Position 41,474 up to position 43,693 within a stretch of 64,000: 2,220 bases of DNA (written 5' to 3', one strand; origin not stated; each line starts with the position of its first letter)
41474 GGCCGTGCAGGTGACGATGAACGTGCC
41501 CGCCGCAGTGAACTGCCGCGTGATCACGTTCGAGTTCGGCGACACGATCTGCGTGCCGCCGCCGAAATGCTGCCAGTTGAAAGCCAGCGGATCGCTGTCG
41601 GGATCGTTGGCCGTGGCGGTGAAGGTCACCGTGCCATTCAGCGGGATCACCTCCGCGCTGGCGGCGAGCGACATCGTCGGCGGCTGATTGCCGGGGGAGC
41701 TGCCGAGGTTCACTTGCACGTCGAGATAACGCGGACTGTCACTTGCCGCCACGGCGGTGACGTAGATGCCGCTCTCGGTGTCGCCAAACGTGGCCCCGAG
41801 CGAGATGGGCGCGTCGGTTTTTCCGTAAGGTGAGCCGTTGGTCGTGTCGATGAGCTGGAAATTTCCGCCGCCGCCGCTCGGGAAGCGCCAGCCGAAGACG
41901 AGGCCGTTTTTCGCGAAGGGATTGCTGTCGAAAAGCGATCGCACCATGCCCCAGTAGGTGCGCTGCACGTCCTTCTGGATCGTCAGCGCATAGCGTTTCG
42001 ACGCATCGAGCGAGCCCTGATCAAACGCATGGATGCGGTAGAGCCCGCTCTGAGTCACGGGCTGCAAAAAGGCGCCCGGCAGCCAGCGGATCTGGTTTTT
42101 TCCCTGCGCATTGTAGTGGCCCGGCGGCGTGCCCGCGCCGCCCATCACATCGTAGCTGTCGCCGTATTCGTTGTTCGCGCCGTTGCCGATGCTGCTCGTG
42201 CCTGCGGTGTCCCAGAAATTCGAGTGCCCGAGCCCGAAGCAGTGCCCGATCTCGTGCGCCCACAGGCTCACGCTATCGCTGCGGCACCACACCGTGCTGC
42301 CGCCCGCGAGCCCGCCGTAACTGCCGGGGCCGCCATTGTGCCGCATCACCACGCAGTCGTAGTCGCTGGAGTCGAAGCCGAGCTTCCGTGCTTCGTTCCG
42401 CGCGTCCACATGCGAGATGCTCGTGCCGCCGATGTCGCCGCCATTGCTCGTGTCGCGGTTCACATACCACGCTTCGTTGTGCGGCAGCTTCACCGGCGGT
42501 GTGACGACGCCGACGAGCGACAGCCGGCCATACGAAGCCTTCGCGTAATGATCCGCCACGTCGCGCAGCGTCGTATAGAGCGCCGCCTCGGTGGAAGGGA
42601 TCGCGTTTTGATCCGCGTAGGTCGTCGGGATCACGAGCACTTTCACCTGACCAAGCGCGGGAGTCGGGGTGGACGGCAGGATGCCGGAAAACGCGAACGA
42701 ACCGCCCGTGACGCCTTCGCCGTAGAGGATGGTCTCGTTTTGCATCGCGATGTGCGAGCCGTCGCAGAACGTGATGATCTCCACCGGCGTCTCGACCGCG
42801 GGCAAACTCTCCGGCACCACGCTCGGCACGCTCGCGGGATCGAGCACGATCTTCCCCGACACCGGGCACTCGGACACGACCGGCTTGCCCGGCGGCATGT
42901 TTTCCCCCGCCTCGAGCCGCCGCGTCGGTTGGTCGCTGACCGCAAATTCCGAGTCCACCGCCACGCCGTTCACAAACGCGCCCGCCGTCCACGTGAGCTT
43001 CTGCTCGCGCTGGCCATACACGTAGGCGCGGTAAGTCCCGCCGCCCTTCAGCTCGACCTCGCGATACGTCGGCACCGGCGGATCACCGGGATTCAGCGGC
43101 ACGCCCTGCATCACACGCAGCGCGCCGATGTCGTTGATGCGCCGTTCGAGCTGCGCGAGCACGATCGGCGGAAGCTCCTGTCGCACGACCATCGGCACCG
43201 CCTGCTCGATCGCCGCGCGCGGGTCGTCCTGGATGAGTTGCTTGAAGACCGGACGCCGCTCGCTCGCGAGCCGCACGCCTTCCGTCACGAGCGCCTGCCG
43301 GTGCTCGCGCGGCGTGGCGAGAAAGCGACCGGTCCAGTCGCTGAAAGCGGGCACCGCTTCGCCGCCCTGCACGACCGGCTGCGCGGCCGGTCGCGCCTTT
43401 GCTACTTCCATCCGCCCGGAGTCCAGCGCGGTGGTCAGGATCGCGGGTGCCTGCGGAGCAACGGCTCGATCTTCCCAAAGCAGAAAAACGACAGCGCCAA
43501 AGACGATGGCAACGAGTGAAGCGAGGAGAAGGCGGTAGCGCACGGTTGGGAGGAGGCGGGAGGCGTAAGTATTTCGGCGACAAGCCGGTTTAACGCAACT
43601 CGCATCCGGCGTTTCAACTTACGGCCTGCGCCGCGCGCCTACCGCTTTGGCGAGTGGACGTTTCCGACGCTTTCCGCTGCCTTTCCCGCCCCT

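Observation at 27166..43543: Tandem pair of giant paralogous metzincin / Calx-beta / lectin surface proteins (2226 and 3182 aa)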

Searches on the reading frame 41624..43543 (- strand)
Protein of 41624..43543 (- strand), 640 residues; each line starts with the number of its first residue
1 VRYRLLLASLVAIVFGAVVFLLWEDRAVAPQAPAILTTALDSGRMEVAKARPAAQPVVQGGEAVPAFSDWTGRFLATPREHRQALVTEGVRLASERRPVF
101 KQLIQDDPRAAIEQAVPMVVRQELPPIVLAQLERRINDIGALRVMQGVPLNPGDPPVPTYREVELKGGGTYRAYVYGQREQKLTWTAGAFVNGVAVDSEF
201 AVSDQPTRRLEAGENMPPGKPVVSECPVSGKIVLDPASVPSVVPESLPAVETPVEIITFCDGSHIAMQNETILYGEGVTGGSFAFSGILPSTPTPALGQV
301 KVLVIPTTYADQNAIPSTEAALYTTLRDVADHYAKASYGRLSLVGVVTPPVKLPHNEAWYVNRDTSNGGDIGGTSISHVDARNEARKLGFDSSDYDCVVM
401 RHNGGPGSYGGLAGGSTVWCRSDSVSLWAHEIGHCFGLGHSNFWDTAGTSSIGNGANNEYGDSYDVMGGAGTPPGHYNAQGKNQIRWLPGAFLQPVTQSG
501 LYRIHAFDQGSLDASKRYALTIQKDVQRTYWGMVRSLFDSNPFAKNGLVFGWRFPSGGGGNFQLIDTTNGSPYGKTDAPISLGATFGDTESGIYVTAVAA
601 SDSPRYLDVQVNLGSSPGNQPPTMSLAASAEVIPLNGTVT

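Call 7: search_solved_structures(query=window:41624-43543:-, max_evalue=10, show_alignments=3)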
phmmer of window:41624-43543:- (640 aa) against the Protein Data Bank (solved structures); distinct sequences matched with E-value up to 10: 3.
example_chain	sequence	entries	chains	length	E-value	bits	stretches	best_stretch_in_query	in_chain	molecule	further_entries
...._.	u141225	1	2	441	0.3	12.8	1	428-465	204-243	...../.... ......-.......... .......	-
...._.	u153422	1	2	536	0.34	12.6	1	259-353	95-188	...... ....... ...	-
8df2_A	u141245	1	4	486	0.34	12.6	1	428-465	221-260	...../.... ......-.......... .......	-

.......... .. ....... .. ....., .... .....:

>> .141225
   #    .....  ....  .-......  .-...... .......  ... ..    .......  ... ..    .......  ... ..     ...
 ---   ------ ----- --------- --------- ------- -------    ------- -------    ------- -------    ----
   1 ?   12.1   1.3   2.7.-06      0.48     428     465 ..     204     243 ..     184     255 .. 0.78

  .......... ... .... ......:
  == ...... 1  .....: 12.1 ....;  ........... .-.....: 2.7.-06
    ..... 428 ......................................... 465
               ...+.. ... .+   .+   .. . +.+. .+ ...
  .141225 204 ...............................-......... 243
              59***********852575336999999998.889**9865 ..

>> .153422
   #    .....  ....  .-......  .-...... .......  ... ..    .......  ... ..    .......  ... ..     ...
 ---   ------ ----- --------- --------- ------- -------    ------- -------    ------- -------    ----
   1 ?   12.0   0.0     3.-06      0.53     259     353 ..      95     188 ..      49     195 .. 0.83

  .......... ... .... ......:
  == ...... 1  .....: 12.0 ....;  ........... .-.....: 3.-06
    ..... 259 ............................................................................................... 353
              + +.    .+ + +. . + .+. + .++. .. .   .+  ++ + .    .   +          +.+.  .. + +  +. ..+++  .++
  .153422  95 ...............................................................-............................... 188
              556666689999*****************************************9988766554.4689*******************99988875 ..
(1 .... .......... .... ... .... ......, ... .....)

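Call 8: find_homologous_proteins(query=window:41624-43543:-, max_evalue=0.001)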
Query window:41624-43543:- (640 aa): 24 proteins with E <= 0.001 among 8000 candidates.
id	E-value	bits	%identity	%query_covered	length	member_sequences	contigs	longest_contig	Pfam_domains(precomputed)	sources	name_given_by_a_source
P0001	0.0e+0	1054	75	94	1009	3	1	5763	PF13715.13,PF00801.27,PF03160.21,PF13620.13,PF18911.7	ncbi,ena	-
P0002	4.6e-294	995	73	94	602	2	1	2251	-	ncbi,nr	ncbi:MAG: hypothetical protein JNG86_11850, partial [Verrucomicrobiaceae bacterium]|nr:hypothetical 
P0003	1.5e-288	977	76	85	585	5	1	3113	-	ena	-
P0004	1.1e-252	858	63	90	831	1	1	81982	PF22352.3,PF00801.27,PF18911.7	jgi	jgi:hypothetical protein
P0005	2.9e-235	801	61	91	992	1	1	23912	PF13715.13,PF22352.3,PF00801.27,PF13620.13,PF18911.7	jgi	jgi:hypothetical protein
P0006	3.7e-208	711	55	92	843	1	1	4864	PF22352.3,PF00801.27,PF16371.13,PF13620.13,PF18911.7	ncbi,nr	ncbi:MAG: Calx-beta protein, partial [Verrucomicrobiales bacterium]|nr:Calx-beta protein [Verrucomic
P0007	1.0e-198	680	54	88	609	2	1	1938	-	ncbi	ncbi:MAG TPA: hypothetical protein VGF13_17415, partial [Verrucomicrobiae bacterium]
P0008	1.1e-187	644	53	77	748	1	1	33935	-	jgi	jgi:hypothetical protein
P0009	9.2e-185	634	53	83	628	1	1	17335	-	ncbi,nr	ncbi:MAG: hypothetical protein HZA89_00205, partial [Verrucomicrobia bacterium]|nr:hypothetical prot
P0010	1.3e-169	584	49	89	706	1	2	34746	-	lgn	-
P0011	2.1e-151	524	52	73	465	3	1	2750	-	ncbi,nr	ncbi:MAG TPA: hypothetical protein VK530_09535, partial [Candidatus Acidoferrum sp.]|nr:hypothetical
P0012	3.3e-151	523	53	72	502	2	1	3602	-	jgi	jgi:hypothetical protein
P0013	1.4e-139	485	89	38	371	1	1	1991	PF22352.3,PF00801.27,PF18911.7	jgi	jgi:hypothetical protein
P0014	8.7e-136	472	60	57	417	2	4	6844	-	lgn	-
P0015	3.1e-131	457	53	62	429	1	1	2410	-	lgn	-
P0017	3.4e-128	447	59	52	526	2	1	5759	PF22352.3,PF00801.27,PF13620.13,PF18911.7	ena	-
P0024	3.8e-4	37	31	19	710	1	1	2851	PF05548.18,PF10633.16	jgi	jgi:hypothetical protein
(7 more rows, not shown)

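Call 22: predict_structure(alignment_id=A2)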
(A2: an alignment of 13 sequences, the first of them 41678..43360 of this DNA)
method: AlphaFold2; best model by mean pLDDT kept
length: 561 residues; sequences in the alignment: 13
mean_pLDDT: 66.5   pTM: 0.43
mean pLDDT of the five models: 66.5, 63.5, 63.4, 60.9, 50.2
residues with pLDDT >= 90: 108; 70-90: 174; 50-70: 133; < 50: 146
segments of 3 or more residues with pLDDT < 50: 216-237, 277-279, 304-314, 343-354, 376-400, 402-431, 476-482, 492-517, 555-561
pLDDT, mean of each block of 10 residues (from residue 1): 90 93 94 95 94 93 94 90 64 68 87 79 66 94 91 90 73 84 90 85 74 49 26 39 83 74 69 53 74 76 41 59 79 74 45 59 67 51 26 33 39 32 36 68 64 56 62 53 58 38 37 48 67 78 77 52 35
secondary structure, 60 per line:
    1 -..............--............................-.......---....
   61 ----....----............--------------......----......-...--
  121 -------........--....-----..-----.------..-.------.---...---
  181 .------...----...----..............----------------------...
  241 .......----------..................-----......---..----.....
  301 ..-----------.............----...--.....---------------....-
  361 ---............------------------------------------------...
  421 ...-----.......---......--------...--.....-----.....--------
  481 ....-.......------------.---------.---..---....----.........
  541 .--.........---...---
elements in order: H2-15 H18-45 H47-53 H57-60 H65-68 E73-84 E99-104 E109-114 E128-135 E138-141 E188-190 E195-197 H202-215 E238-247 H258-275 E281-286 H296-302 H314-326 E336-340 E356-359 H364-375 H418-423 E432-435 E439-444 E458-462 E468-472 H481-484 E486-492 E524-527 E532-541 E544-552

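Call 25: find_related_loci(query=A2, collection=genome_contigs, flank=10000)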
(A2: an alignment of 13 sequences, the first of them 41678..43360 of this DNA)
Query A2 (561 aa) in genome_contigs; peptide patterns used: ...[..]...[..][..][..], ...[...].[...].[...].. (x = any residue, [..] = any of these).
599 stretches matched a pattern (row limit reached: there are more); 205 encode a relative of the query (tblastn E <= 1e-3); the best 80 are kept; 80 distinct loci.
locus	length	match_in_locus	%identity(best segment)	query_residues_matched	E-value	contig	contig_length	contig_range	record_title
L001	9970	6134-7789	80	6-561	0e+0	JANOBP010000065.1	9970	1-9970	MAG: Verrucomicrobiaceae bacterium isolate VAR_18_concoct_337 VAR_18_k141_1484176, whole genome shotgun sequence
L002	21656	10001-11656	78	6-561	0e+0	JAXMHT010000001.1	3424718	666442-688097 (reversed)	MAG: Verrucomicrobiaceae bacterium isolate STL-VER11 C2.63.fa-1, whole genome shotgun sequence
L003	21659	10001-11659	78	6-561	0e+0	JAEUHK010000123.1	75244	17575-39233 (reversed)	MAG: Verrucomicrobiaceae bacterium isolate new MAG-15 k141_3925934, whole genome shotgun sequence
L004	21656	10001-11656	76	6-561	0e+0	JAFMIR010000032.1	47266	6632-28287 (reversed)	MAG: Prosthecobacter sp. isolate DEBay_Sum019D_L_G_10 NODE_375_length_47266_cov_9.505475, whole genome shotgun sequence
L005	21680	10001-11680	83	1-561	0e+0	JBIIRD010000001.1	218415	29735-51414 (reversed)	MAG: Prosthecobacter sp. isolate ME2003-08-07pf_3300034283_group2_bin103 Rohwer_bin2773_scaffold_6_c1, whole genome shot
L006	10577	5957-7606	68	6-561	0e+0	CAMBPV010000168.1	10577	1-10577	MAG: Prosthecobacter debontii isolate AE-24oct19-11 genome assembly, contig: AE-24oct19-C11379, whole genome shotgun seq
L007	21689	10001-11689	66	3-561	0e+0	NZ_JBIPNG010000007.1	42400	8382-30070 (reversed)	MAG: Prosthecobacter sp. isolate ME2018-04-20_3300034022_group8_bin2 Rohwer_bin2786_scaffold_263_c1, whole genome shotgu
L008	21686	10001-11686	65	1-561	0e+0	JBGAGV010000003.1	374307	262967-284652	MAG: Chthoniobacteraceae bacterium isolate MAG_MBR_H125.92 MBRH125-92_opera_contig_196, whole genome shotgun sequence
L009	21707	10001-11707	61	2-561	0e+0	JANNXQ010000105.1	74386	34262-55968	MAG: Chthoniobacteraceae bacterium isolate VAR_34_metabat_159 VAR_34_k141_1496135, whole genome shotgun sequence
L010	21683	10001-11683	61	6-561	0e+0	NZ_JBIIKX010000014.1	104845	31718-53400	MAG: Prosthecobacter sp. isolate ME2001-11-26pf_3300042887_group1_bin85 Rohwer_bin2772_scaffold_71_c1, whole genome shot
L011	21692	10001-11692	60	1-561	0e+0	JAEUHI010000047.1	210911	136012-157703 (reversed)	MAG: Verrucomicrobiales bacterium isolate new MAG-13 k141_2359285, whole genome shotgun sequence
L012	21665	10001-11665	77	6-561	0e+0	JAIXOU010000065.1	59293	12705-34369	MAG: Verrucomicrobiaceae bacterium isolate C1_MAG_00039 C1_MAG_00039_000000000078, whole genome shotgun sequence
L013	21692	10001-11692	65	1-561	0e+0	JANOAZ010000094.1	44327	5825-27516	MAG: Chthoniobacteraceae bacterium isolate VAR_18_metabat_249 VAR_18_k141_623905, whole genome shotgun sequence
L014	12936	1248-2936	57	1-561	0e+0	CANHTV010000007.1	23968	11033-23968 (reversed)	MAG: Verrucomicrobiaceae bacterium isolate RE-27jun17-116 genome assembly, contig: RE-27jun17-C1242, whole genome shotgu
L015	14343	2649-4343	54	1-561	0e+0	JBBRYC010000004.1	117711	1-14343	MAG: Chthoniobacterales bacterium isolate La5_metabat2.013 La5_metabat2.013_K_1471744_L_117711_cov_16.9614, whole genome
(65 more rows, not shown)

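Call 29: fold_search(model_id=the predicted structure, library=pdb)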
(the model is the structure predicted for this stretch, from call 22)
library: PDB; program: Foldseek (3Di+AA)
matches with E <= 10: 1009; with E <= 0.001: 11
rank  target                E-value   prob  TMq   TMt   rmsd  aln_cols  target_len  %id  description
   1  3b2z_A                4.1e-04  1.00  0.18  0.32   7.1       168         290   18  Crystal Structure of ADAMTS4 (apo form) (released 2007-12-25)
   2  3b2z_G                4.6e-04  1.00  0.18  0.31   7.2       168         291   20  Crystal Structure of ADAMTS4 (apo form) (released 2007-12-25)
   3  4yu5_B                4.6e-04  1.00  0.24  0.20   9.8       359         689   14  Crystal structure of selenomethionine variant of Bacillus anthracis immune inhibitor A2 peptidase zymogen (released 2015-10-28)
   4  7ufg_B                4.6e-04  0.92  0.17  0.09  22.5       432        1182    9  Cryo-EM structure of PAPP-A in complex with IGFBP5 (released 2022-09-28)
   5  3b2z_F                5.7e-04  1.00  0.18  0.31   7.4       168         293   18  Crystal Structure of ADAMTS4 (apo form) (released 2007-12-25)
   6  2rjp_D                6.4e-04  1.00  0.17  0.31   7.2       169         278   19  Crystal structure of ADAMTS4 with inhibitor bound (released 2007-12-11)
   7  4yu5_A                6.4e-04  1.00  0.24  0.20   9.2       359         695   14  Crystal structure of selenomethionine variant of Bacillus anthracis immune inhibitor A2 peptidase zymogen (released 2015-10-28)
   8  2rjp_C                6.8e-04  1.00  0.18  0.32   6.4       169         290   17  Crystal structure of ADAMTS4 with inhibitor bound (released 2007-12-11)
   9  3ljt                  7.2e-04  1.00  0.19  0.43   6.7       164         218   18  Crystal Structure of the Catalytic Domain of ADAMTS-5 in Complex with an Amino-2-indanol compound (released 2010-03-31)
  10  3q2g_A                7.6e-04  1.00  0.17  0.31   7.5       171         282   19  Adamts1 in complex with a novel N-hydroxyformamide inhibitors (released 2011-03-30)
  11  2rjp_A                8.5e-04  1.00  0.17  0.30   7.2       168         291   18  Crystal structure of ADAMTS4 with inhibitor bound (released 2007-12-11)
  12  2rjp_B                1.1e-03  1.00  0.17  0.31   7.7       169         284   18  Crystal structure of ADAMTS4 with inhibitor bound (released 2007-12-11)
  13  4wke                  1.2e-03  1.00  0.18  0.40   7.0       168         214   20  Crystal structure of human ADAMTS-4 in complex with inhibitor 5-chloro-N-{[(4R)-2,5-dioxo-4-(1,3-thiazol-2-yl)imidazolid (released 2014-12-10)
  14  8d8o_B                1.3e-03  0.80  0.16  0.09  23.5       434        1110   10  Cryo-EM structure of substrate unbound PAPP-A (released 2022-09-28)
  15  4wki                  1.3e-03  1.00  0.18  0.41   6.1       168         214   20  Crystal structure of human ADAMTS-4 in complex with inhibitor 5-CHLORO-N-{[(4S)-4-(1-METHYL-1H-IMIDAZOL-2-YL)-2,5-DIOXOI (released 2014-12-10)
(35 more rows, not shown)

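Call 30: search_protein_representatives(alignment_id=A2)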
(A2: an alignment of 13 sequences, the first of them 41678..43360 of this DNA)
Query: 13 sequences, 560 profile positions. Proteins with E-value up to 0.001 (for the whole library): 9226; up to 1e-10: 5432; up to 1e-30: 1521. The best 150 are listed.
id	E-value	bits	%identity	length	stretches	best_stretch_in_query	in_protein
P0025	1.3e-280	948.1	-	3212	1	1-560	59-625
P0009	1.7e-269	911.4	-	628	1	2-540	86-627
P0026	8.0e-255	863.0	-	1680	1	16-560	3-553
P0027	7.9e-254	859.7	-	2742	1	2-560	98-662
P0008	9.9e-254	859.4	-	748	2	86-560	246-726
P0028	2.5e-251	851.5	-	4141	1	5-560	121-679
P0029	1.3e-241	819.4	-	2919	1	3-560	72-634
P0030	6.8e-232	787.3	-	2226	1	2-560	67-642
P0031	2.0e-228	775.8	-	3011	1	102-560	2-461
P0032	3.5e-205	699.1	-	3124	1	2-560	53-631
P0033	9.6e-196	668.0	-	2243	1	2-560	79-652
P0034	1.1e-195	667.8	-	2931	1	1-560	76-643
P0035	1.3e-194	664.2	-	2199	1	2-560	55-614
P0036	1.1e-193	661.2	-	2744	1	4-560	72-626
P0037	1.1e-193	661.2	-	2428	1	4-560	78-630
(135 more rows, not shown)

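Call 33: find_homologous_proteins(query=A2, max_evalue=0.00001)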
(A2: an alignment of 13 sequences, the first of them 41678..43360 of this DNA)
Query A2 (13 sequences) (561 aa, profile of the alignment): 49 proteins with E <= 0.00001 among 8000 candidates.
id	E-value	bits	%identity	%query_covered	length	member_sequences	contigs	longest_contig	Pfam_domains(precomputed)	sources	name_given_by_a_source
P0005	1.6e-287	973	61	100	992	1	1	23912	PF13715.13,PF22352.3,PF00801.27,PF13620.13,PF18911.7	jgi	jgi:hypothetical protein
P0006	2.1e-286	969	56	100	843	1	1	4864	PF22352.3,PF00801.27,PF16371.13,PF13620.13,PF18911.7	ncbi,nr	ncbi:MAG: Calx-beta protein, partial [Verrucomicrobiales bacterium]|nr:Calx-beta protein [Verrucomic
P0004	6.1e-284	961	63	100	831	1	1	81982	PF22352.3,PF00801.27,PF18911.7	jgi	jgi:hypothetical protein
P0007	2.5e-280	949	54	98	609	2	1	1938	-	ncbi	ncbi:MAG TPA: hypothetical protein VGF13_17415, partial [Verrucomicrobiae bacterium]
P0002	1.7e-278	943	79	96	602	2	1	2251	-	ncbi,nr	ncbi:MAG: hypothetical protein JNG86_11850, partial [Verrucomicrobiaceae bacterium]|nr:hypothetical 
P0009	5.3e-269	911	53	95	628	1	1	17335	-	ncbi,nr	ncbi:MAG: hypothetical protein HZA89_00205, partial [Verrucomicrobia bacterium]|nr:hypothetical prot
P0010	2.4e-264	896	49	100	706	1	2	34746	-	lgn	-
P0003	3.1e-262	889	78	94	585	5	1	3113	-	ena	-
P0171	8.0e-258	875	53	100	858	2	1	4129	PF13715.13,PF00801.27,PF18911.7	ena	-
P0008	3.1e-253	859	54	85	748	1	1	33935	-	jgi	jgi:hypothetical protein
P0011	2.4e-224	764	53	81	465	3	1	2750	-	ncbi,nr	ncbi:MAG TPA: hypothetical protein VK530_09535, partial [Candidatus Acidoferrum sp.]|nr:hypothetical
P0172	5.8e-207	707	45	96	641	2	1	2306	-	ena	-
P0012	1.3e-205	702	53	82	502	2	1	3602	-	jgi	jgi:hypothetical protein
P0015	9.7e-185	633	53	70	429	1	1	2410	-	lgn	-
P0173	1.8e-177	609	46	78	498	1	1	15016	-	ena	-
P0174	2.0e-171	589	41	100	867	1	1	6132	PF13715.13,PF00801.27,PF16371.13,PF18911.7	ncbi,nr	ncbi:MAG: PKD domain-containing protein, partial [Verrucomicrobia bacterium]|nr:PKD domain-containin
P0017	1.5e-170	587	59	56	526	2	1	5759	PF22352.3,PF00801.27,PF13620.13,PF18911.7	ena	-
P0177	1.2e-151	524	37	99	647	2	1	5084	PF00801.27,PF05548.18,PF18911.7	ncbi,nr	ncbi:MAG TPA: PKD domain-containing protein, partial [Verrucomicrobiae bacterium]|nr:PKD domain-cont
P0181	5.0e-107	377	33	98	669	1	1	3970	PF05548.18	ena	-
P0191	9.7e-47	178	29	58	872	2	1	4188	PF00801.27,PF13620.13,PF18911.7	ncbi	-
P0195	6.3e-37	145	30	60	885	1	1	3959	PF13620.13,PF18911.7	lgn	-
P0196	5.5e-7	47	52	7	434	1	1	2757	PF13582.13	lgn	-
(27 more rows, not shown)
